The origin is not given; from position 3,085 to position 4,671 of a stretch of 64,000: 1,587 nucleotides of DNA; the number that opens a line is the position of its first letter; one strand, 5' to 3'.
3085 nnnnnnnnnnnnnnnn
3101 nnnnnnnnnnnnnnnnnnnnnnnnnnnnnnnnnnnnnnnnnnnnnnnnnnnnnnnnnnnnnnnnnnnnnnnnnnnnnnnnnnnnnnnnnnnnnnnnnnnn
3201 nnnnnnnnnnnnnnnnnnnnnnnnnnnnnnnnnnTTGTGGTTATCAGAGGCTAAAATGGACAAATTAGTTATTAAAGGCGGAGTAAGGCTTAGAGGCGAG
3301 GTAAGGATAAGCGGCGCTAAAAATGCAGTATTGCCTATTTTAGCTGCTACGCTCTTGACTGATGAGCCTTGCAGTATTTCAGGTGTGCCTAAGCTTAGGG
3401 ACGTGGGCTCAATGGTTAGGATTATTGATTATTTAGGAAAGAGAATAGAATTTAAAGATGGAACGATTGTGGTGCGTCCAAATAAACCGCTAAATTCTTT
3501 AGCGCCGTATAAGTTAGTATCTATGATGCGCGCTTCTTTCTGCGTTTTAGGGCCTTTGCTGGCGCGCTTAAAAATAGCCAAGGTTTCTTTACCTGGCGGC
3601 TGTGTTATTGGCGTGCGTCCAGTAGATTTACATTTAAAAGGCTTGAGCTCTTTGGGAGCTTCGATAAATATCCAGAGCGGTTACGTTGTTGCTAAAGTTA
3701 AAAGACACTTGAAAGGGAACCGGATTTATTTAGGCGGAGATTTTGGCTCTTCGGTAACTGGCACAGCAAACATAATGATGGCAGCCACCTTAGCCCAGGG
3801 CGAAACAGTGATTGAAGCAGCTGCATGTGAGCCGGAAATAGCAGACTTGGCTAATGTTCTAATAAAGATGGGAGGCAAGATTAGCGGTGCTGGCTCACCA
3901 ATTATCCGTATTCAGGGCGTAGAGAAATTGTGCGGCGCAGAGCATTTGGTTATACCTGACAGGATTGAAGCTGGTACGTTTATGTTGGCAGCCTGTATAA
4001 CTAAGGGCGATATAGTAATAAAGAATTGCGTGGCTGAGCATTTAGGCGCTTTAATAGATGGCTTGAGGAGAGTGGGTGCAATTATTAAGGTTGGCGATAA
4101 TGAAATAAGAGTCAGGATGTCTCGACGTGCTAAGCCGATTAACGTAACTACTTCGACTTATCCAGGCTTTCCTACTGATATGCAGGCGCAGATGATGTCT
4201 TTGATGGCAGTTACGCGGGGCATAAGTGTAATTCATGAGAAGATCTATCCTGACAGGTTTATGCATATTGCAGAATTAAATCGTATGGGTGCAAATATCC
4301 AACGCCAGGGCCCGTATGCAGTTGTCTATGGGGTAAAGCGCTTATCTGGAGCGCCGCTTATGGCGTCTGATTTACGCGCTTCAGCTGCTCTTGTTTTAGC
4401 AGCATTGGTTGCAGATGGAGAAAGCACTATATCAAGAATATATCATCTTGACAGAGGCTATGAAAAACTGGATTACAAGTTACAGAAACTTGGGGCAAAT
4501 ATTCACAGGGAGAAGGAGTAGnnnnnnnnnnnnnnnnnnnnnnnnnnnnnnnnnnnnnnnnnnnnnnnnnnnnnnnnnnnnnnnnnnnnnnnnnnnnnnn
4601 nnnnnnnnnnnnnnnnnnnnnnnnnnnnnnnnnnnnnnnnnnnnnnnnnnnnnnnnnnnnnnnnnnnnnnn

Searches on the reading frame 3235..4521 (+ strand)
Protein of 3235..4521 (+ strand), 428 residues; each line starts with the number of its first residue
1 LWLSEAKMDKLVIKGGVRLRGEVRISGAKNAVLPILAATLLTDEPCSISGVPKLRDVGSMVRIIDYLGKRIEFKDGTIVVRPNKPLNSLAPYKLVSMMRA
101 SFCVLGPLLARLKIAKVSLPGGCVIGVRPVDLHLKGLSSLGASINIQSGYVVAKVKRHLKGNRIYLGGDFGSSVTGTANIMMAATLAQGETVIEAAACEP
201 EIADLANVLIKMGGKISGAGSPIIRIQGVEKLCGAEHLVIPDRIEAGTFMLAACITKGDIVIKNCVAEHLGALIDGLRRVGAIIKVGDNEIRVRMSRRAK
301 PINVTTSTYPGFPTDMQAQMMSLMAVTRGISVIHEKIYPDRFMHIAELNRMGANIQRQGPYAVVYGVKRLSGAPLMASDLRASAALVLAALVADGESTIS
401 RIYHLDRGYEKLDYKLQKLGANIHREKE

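Call 7: search_protein_families(library=pfam, proteins=[window:3235-4521:+], max_evalue=0.001)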
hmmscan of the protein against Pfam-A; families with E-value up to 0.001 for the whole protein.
window:3235-4521:+ (428 aa): 1 family
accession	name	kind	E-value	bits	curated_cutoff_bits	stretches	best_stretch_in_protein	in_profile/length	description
PF00275.25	EPSP_synthase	-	1.2e-105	354.1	22.8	1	14-413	2-414/417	EPSP synthase (3-phosphoshikimate 1-carboxyvinyltransferase)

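Call 40: search_protein_families(library=ncbifam, proteins=[window:3235-4521:+], max_evalue=0.001)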
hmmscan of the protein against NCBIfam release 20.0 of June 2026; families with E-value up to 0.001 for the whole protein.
window:3235-4521:+ (428 aa): 5 families
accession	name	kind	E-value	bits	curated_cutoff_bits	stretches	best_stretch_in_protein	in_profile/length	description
NF006873.0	PRK09369.1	subfamily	5e-172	572.3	297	1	8-427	1-418/419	UDP-N-acetylglucosamine 1-carboxyvinyltransferase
TIGR01072.1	murA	equivalog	4.9e-166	552.6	392.7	1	8-425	1-416/416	UDP-N-acetylglucosamine 1-carboxyvinyltransferase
NF009470.0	PRK12830.1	equivalog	3.5e-141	470.7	552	1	8-427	1-416/417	UDP-N-acetylglucosamine 1-carboxyvinyltransferase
TIGR01356.1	aroA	equivalog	9.7e-26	90.5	287.25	1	21-406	1-399/415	3-phosphoshikimate 1-carboxyvinyltransferase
NF011381.1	PRK14806.1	equivalog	3.6e-10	38.7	902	1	10-289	303-583/733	bifunctional prephenate dehydrogenase/3-phosphoshikimate 1-carboxyvinyltransferase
